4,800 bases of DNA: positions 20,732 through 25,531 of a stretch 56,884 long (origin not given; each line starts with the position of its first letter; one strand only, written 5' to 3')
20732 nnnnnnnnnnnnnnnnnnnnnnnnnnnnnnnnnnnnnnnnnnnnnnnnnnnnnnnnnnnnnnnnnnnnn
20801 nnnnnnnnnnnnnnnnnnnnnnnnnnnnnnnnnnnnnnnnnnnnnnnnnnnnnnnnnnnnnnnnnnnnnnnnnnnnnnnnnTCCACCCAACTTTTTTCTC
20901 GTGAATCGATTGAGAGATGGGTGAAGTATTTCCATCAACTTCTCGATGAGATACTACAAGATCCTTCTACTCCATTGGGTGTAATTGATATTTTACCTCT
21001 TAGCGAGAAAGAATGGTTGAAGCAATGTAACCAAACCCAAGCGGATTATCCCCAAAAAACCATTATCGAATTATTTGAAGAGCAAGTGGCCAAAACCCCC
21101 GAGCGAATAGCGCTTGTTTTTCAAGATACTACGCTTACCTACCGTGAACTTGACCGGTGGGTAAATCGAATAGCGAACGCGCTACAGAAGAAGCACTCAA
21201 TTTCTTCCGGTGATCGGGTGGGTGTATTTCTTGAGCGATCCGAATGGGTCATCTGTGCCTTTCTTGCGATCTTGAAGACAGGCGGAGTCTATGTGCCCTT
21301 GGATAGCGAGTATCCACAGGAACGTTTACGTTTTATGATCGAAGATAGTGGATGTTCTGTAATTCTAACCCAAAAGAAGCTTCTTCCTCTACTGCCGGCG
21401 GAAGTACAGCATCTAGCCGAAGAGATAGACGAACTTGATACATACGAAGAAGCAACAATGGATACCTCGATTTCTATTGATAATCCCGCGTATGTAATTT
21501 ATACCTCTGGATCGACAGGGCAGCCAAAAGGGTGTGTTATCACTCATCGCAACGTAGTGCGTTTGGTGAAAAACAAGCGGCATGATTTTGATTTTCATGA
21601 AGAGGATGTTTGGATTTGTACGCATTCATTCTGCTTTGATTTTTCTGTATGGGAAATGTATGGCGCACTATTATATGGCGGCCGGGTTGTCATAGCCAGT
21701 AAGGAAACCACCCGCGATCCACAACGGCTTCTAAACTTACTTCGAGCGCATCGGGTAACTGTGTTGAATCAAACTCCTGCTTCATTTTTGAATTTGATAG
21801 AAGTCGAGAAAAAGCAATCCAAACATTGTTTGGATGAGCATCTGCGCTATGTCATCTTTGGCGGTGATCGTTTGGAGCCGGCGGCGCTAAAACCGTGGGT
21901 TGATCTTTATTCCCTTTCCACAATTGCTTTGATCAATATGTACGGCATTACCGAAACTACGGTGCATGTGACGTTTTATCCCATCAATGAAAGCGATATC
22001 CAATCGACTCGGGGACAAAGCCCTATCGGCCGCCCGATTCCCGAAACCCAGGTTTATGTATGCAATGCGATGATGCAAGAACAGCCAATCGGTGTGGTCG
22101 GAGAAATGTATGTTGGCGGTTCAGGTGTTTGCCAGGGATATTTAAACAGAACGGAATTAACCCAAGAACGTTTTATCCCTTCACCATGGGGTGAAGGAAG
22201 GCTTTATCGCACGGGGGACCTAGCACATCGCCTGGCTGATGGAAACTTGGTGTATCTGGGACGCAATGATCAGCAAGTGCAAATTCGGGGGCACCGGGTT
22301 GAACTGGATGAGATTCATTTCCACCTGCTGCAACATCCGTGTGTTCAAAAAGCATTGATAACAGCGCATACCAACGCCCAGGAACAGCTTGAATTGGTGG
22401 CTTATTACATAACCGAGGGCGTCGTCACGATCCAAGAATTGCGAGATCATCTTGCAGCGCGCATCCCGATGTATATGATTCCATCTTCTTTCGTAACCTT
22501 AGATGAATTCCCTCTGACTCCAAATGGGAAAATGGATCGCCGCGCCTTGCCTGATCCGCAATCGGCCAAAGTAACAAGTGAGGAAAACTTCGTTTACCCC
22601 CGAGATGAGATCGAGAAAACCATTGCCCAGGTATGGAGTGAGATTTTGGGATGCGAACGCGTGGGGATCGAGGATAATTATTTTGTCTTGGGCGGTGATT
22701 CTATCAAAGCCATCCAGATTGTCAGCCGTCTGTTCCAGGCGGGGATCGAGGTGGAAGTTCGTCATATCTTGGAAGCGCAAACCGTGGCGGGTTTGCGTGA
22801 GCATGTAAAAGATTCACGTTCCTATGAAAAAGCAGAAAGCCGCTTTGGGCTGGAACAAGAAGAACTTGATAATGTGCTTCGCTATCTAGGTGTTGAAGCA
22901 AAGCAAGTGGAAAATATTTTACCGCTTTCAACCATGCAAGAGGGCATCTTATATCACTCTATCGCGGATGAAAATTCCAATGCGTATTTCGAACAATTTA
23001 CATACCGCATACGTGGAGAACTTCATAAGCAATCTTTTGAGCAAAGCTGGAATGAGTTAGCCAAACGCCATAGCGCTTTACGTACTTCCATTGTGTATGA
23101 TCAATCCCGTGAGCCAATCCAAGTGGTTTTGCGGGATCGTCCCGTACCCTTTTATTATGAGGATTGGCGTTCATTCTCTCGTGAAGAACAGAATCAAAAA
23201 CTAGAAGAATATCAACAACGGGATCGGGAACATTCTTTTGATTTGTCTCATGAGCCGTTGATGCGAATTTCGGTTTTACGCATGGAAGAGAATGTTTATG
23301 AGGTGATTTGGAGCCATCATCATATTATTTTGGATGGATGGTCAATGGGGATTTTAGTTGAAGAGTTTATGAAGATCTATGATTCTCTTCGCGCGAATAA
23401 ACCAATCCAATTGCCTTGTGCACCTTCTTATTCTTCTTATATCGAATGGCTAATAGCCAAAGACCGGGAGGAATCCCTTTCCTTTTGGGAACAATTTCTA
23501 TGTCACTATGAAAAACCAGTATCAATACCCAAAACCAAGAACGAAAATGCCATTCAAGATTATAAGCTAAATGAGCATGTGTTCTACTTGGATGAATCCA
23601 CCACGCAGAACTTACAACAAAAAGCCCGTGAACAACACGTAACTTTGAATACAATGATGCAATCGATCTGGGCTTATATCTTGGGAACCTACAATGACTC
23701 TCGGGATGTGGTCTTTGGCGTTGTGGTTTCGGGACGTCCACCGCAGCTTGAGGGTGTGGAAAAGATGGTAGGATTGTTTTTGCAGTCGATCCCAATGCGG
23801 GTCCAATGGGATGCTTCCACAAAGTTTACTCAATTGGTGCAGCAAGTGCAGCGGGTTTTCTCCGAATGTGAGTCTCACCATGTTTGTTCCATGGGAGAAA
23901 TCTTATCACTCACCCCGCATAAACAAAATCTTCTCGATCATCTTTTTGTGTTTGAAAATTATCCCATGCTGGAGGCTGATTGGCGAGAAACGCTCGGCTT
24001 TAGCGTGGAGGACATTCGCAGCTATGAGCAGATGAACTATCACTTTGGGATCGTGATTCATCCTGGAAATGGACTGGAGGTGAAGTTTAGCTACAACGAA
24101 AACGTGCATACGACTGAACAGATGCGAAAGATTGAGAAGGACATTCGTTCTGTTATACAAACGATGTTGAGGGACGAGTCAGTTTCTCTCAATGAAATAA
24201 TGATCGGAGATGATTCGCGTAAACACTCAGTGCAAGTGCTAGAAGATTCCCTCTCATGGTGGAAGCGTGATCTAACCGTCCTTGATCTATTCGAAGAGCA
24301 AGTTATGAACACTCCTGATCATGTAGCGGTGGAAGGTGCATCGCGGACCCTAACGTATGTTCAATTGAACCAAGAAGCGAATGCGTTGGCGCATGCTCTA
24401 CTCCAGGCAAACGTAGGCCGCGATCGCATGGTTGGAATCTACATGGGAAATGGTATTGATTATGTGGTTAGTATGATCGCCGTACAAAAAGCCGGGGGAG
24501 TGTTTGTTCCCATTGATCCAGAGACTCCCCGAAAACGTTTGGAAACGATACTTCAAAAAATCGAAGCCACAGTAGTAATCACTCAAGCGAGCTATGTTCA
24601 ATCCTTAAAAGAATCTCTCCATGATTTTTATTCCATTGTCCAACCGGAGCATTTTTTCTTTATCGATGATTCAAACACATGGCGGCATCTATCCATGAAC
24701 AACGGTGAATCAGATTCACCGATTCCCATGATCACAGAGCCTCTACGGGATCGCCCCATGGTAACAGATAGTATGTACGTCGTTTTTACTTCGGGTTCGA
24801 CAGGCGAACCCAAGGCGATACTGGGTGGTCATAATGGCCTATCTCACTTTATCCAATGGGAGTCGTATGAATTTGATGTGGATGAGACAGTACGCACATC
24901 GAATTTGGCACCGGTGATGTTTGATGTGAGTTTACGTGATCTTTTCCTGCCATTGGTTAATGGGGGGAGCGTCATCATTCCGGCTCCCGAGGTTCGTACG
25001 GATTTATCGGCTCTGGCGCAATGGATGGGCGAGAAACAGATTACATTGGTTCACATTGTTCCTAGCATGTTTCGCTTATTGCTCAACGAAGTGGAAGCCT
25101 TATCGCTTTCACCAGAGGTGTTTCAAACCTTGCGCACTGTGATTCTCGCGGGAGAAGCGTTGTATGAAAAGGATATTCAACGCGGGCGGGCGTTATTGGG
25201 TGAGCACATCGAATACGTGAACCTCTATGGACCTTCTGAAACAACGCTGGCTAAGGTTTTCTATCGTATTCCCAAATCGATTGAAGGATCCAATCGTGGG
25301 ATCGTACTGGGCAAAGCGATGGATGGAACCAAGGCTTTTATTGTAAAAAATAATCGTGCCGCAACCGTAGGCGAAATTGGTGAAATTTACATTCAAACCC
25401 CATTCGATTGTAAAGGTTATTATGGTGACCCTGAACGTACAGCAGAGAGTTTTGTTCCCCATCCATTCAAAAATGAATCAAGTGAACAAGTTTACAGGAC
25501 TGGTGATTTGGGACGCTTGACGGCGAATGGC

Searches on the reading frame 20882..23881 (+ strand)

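Call 10: search_protein_families(library=pfam, proteins=[window:20882-23881:+], max_evalue=0.000001)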
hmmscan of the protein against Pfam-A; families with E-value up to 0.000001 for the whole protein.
window:20882-23881:+ (1000 aa): 4 families
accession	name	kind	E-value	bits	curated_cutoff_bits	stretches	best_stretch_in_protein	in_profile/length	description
PF00668.25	Condensation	-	1.3e-97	327.8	30.6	1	677-999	2-326/456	Condensation domain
PF00501.34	AMP-binding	-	5.3e-97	325.5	29.9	1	65-421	1-384/384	AMP-binding enzyme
PF00550.31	PP-binding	-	5.6e-11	43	20.8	1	580-642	2-67/67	Phosphopantetheine attachment site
PF13193.12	AMP-binding_C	-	2.4e-07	32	24.5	1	482-550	6-76/76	AMP-binding enzyme C-terminal domain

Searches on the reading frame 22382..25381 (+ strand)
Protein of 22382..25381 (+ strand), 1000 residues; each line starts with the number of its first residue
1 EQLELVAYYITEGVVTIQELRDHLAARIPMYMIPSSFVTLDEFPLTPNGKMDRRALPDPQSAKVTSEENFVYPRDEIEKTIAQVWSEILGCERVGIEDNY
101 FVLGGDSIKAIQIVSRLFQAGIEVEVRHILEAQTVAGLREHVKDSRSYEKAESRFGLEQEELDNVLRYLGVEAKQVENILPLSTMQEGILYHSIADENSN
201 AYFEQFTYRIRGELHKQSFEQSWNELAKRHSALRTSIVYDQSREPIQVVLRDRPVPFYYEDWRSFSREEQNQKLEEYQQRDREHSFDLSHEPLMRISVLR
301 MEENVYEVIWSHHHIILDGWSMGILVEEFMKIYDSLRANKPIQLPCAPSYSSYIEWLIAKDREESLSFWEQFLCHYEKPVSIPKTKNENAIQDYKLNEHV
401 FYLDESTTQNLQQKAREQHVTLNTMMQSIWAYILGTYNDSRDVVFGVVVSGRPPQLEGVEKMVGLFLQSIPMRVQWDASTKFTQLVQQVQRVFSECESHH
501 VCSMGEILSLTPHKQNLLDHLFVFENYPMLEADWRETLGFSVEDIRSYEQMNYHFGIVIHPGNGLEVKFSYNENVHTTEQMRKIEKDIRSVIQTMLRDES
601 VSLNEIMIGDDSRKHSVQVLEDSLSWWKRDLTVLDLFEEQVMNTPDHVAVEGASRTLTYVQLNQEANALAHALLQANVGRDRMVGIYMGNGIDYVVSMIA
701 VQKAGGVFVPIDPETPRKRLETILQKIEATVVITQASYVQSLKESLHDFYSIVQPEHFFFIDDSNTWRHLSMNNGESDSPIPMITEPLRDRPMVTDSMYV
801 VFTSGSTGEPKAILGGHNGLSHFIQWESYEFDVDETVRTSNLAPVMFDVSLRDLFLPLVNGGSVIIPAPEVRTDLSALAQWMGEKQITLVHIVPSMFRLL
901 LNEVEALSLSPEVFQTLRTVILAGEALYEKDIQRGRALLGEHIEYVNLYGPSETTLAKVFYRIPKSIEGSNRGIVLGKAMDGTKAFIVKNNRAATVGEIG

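Call 10: search_protein_families(library=pfam, proteins=[window:22382-25381:+], max_evalue=0.000001)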
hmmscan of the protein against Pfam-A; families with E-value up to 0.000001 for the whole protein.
window:22382-25381:+ (1000 aa): 3 families
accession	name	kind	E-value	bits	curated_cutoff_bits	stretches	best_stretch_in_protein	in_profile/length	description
PF00668.25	Condensation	-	7.3e-105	351.7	30.6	1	177-613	2-451/456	Condensation domain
PF00501.34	AMP-binding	-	7.2e-62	209.8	29.9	1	637-993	1-361/384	AMP-binding enzyme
PF00550.31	PP-binding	-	5e-11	43.1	20.8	1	80-142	2-67/67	Phosphopantetheine attachment site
